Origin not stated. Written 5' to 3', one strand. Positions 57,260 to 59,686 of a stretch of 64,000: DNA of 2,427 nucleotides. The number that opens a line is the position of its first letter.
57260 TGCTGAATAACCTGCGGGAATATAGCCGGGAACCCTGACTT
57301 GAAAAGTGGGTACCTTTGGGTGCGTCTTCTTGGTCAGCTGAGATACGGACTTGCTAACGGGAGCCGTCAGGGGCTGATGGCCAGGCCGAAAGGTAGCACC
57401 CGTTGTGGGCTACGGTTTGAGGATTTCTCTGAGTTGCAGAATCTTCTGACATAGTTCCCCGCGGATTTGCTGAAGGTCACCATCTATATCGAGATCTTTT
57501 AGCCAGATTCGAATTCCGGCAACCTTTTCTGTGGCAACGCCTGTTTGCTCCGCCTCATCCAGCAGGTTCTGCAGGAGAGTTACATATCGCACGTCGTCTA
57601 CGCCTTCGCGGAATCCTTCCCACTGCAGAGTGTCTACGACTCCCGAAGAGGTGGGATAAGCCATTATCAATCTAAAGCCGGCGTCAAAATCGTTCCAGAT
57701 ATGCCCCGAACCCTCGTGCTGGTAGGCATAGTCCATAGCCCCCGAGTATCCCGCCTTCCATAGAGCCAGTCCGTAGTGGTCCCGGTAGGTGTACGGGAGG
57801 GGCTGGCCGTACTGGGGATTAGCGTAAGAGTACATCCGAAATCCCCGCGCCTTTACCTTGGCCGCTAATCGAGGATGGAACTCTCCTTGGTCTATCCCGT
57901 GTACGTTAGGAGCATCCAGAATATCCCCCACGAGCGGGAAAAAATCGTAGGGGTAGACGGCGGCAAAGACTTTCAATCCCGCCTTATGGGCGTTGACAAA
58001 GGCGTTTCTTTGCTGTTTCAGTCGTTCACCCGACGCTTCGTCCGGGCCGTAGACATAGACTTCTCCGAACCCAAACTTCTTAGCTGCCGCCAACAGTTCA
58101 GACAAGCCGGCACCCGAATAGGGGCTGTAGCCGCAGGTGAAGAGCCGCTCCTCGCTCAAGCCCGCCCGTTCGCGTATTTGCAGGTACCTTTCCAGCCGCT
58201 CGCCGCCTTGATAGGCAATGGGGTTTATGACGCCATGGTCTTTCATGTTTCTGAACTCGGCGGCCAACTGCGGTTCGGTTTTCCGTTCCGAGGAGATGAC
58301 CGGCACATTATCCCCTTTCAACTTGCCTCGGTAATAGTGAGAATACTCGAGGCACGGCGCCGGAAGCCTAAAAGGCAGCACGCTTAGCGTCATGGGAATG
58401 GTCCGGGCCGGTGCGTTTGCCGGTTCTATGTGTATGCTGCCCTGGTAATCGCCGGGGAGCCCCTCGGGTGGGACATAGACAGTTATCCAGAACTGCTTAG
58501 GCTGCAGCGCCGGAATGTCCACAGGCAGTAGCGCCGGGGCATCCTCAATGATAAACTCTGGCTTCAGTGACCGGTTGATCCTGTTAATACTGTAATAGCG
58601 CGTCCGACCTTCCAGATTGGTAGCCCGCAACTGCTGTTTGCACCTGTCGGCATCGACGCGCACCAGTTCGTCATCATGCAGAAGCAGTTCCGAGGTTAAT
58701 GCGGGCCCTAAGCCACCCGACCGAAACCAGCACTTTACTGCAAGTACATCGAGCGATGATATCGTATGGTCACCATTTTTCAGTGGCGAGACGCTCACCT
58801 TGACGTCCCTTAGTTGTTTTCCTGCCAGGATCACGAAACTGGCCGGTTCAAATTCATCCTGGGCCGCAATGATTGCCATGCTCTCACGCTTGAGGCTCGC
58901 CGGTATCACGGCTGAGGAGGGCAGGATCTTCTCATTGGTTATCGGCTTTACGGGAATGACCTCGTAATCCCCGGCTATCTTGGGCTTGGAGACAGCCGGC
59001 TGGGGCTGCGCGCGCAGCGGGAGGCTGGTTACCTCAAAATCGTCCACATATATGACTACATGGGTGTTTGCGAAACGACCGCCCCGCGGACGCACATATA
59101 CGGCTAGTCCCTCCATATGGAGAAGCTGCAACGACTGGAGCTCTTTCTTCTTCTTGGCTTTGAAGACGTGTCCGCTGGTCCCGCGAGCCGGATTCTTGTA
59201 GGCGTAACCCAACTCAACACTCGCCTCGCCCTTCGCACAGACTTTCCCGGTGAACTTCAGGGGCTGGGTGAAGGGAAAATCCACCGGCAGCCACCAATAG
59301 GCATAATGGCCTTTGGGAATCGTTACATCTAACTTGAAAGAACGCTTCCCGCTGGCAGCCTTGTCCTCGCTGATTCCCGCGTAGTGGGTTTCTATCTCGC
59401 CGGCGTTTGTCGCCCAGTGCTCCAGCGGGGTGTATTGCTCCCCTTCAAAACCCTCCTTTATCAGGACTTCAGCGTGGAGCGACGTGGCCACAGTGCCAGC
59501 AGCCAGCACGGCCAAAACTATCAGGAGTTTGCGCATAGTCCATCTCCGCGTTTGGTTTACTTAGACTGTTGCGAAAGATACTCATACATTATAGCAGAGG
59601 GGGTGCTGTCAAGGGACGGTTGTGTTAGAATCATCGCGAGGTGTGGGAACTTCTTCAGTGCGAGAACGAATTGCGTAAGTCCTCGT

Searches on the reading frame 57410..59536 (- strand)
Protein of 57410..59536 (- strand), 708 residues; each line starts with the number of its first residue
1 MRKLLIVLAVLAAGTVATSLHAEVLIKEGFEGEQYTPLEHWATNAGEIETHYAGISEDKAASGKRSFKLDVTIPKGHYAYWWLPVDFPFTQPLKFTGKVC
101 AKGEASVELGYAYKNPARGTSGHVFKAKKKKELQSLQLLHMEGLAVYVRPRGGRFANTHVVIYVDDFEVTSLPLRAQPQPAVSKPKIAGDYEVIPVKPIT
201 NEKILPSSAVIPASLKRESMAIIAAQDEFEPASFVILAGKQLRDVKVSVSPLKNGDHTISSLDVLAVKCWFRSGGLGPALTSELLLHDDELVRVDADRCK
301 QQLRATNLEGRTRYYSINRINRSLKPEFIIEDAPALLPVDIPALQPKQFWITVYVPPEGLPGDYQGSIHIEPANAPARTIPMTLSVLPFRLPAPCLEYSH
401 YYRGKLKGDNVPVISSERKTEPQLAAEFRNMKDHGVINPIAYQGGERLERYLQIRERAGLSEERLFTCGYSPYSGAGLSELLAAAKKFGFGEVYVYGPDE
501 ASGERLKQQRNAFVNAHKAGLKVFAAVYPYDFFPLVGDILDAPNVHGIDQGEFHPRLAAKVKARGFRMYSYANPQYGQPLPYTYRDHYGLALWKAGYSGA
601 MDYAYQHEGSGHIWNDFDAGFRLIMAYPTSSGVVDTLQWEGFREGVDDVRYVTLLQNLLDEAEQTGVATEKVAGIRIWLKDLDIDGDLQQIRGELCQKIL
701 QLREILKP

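Call 75: find_encoding_contigs(protein=window:57410-59536:-, flank=10000, max_places=1)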
Protein window:57410-59536:- (708 aa): no gene with exactly this product is on record in the collection.
